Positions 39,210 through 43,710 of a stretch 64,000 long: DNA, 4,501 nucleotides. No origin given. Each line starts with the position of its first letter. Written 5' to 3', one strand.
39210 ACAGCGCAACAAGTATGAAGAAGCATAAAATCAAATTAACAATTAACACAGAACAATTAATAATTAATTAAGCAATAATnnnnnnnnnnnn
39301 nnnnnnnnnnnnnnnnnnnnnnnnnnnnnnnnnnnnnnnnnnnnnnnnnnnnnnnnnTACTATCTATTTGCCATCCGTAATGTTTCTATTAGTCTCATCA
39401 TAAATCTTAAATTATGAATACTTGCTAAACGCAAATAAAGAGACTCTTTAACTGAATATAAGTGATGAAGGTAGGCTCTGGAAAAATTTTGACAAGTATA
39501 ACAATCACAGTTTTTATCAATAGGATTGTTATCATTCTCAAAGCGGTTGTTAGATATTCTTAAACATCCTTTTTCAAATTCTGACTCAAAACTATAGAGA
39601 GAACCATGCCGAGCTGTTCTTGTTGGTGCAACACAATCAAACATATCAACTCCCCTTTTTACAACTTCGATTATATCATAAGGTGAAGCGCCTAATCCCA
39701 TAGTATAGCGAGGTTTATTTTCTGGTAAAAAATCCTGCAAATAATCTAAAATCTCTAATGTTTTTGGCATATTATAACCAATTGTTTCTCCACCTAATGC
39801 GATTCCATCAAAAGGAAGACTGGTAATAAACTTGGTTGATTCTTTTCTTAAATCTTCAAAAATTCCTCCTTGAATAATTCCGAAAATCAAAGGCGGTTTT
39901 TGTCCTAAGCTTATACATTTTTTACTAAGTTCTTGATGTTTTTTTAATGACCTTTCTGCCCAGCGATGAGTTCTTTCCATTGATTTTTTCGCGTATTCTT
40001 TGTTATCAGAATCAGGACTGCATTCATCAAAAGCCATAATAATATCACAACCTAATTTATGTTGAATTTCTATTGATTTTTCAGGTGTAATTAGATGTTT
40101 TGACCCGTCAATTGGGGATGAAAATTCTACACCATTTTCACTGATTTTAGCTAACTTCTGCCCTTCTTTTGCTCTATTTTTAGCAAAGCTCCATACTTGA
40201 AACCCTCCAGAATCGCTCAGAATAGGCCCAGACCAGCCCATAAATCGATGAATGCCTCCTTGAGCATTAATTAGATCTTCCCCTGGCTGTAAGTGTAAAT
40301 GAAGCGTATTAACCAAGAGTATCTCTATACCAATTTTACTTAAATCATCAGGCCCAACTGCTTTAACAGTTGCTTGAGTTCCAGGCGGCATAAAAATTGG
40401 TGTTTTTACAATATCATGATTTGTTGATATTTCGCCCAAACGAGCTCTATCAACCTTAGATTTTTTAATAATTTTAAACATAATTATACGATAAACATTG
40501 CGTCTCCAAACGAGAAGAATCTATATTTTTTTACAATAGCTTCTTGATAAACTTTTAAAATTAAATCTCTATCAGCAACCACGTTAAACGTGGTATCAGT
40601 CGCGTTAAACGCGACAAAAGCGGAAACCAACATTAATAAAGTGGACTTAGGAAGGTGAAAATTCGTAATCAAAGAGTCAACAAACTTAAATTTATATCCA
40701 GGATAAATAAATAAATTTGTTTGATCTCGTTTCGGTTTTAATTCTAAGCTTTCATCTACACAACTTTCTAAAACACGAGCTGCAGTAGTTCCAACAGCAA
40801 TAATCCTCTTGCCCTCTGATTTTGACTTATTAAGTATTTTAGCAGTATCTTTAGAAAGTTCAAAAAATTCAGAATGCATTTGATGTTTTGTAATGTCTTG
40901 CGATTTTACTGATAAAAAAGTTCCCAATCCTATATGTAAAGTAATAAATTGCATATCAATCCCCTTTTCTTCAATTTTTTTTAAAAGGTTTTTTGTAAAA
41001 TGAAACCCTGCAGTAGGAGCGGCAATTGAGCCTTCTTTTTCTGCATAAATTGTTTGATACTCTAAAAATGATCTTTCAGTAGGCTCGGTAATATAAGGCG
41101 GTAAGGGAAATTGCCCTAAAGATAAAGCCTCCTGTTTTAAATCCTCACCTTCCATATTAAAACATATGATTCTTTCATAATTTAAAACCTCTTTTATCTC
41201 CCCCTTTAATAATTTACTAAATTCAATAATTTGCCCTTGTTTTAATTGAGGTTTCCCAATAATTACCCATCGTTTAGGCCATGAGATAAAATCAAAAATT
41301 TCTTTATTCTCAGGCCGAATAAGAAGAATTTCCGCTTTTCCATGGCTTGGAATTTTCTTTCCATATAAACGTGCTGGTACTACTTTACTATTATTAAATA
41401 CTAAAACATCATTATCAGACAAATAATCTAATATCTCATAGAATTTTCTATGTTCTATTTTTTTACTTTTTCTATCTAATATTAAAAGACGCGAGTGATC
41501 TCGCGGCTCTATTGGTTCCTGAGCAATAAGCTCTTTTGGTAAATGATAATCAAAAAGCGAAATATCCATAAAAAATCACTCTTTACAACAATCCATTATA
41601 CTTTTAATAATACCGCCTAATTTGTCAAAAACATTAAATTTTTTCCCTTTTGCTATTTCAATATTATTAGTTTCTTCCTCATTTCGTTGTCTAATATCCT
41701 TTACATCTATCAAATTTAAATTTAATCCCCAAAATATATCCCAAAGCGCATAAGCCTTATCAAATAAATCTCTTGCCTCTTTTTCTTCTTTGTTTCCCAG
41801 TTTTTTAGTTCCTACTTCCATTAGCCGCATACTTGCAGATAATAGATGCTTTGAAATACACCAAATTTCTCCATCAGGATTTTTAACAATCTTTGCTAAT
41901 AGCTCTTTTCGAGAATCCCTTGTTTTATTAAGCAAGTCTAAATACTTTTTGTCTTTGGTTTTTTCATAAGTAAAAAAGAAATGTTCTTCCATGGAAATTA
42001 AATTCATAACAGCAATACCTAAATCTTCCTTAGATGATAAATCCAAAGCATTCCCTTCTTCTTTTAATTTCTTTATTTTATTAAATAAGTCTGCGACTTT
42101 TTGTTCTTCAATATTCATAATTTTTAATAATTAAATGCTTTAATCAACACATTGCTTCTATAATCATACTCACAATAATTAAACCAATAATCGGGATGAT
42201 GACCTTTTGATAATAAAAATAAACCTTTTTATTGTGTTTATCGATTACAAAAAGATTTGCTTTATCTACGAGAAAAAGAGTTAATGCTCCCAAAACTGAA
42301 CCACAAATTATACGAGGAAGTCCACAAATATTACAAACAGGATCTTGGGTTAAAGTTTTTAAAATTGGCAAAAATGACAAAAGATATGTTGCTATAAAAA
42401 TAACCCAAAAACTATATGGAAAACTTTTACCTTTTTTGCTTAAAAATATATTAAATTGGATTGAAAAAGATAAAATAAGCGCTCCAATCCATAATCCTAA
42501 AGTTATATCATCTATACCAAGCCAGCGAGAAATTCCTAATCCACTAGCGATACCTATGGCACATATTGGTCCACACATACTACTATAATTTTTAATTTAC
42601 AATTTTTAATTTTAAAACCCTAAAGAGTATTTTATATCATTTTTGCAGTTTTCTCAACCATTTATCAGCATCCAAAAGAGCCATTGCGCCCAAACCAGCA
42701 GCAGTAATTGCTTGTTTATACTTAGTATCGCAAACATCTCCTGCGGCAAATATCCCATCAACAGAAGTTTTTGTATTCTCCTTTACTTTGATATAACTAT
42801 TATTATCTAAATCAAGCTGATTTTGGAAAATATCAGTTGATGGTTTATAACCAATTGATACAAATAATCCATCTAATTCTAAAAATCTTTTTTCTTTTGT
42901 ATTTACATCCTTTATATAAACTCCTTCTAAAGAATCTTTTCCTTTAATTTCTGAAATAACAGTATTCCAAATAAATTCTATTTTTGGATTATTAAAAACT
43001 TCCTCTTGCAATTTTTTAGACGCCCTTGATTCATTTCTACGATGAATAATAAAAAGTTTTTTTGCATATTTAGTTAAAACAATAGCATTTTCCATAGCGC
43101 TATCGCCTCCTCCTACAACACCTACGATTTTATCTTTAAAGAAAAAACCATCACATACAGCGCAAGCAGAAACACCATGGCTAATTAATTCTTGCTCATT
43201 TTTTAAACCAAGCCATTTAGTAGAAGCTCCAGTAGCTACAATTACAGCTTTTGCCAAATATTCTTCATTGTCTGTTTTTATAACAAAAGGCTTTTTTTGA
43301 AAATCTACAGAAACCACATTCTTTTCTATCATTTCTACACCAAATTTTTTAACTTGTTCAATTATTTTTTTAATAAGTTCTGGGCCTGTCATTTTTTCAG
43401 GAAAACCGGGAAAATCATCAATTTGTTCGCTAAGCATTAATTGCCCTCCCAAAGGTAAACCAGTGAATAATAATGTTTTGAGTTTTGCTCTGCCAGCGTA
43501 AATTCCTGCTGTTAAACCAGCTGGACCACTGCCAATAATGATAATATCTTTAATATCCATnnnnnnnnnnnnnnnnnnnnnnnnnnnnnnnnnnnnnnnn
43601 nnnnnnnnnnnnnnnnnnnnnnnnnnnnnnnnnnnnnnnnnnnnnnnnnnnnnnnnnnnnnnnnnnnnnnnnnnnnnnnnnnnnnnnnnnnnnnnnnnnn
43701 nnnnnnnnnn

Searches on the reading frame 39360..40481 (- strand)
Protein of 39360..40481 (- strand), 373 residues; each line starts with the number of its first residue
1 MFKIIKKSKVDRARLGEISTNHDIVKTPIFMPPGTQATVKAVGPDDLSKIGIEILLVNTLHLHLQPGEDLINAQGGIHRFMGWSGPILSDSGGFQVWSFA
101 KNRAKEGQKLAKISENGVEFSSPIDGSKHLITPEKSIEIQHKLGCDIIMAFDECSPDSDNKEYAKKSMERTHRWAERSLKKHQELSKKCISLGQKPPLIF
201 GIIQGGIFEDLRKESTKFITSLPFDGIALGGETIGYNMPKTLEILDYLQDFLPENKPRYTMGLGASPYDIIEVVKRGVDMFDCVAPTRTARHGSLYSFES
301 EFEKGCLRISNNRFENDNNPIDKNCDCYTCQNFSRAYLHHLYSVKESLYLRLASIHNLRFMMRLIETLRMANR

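Call 83: search_protein_families(library=pfam, max_evalue=0.001, proteins=[window:39360-40481:-])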
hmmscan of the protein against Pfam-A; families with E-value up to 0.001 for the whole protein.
window:39360-40481:- (373 aa): 1 family
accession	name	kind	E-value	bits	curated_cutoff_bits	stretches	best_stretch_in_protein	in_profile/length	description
PF01702.25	TGT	-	1e-132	443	26.3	1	12-371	2-338/357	Queuine tRNA-ribosyltransferase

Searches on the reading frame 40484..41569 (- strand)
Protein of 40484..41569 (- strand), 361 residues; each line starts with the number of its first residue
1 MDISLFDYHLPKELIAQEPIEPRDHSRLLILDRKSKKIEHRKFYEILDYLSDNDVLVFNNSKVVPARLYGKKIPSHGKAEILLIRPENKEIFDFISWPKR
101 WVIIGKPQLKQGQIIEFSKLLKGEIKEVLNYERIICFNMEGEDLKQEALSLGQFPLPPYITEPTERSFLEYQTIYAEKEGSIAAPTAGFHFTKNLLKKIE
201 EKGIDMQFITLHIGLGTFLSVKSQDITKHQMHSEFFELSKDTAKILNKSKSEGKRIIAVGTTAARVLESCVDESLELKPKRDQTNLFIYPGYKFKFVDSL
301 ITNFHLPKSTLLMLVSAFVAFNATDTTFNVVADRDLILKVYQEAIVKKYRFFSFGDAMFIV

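Call 83: search_protein_families(library=pfam, max_evalue=0.001, proteins=[window:40484-41569:-])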
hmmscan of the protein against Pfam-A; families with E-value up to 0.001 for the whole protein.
window:40484-41569:- (361 aa): 1 family
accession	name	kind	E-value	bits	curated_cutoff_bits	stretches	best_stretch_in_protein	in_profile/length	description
PF02547.20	Queuosine_synth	-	2.5e-122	408.5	25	1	4-360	2-322/322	Queuosine biosynthesis protein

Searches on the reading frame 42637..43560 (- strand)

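Call 83: search_protein_families(library=pfam, max_evalue=0.001, proteins=[window:42637-43560:-])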
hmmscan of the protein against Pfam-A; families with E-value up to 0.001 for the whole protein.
window:42637-43560:- (307 aa): 10 families
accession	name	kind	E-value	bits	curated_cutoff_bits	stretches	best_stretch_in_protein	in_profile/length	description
PF07992.20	Pyr_redox_2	-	5.4e-55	187.3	26.1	1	4-288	1-288/291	Pyridine nucleotide-disulphide oxidoreductase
PF13738.12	Pyr_redox_3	-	4.7e-24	85.6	30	1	69-274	90-305/305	Pyridine nucleotide-disulphide oxidoreductase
PF00070.33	Pyr_redox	-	2.9e-14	53.8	22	1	146-217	2-80/82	Pyridine nucleotide-disulphide oxidoreductase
PF03486.20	HI0933_like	-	4.3e-09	36.6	50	0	53-113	102-165/244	HI0933-like protein Rossmann domain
PF00890.30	FAD_binding_2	-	5.8e-07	29.5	20.4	1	5-45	1-42/414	FAD binding domain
PF01134.28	GIDA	-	7e-07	29.1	22.1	0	5-33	1-29/391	Glucose inhibited division protein A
PF01266.30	DAO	-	2.2e-05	24.6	27.9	0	61-117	150-209/353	FAD dependent oxidoreductase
PF01946.23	Thi4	-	7.4e-05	22.5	26.2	0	4-38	18-54/235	Thi4 family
PF12831.13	FAD_oxidored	-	0.00015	21.7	27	1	5-40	1-37/416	FAD dependent oxidoreductase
PF13434.12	Lys_Orn_oxgnase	-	0.00099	18.8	21.3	0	81-191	117-240/339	L-lysine 6-monooxygenase/L-ornithine 5-monooxygenase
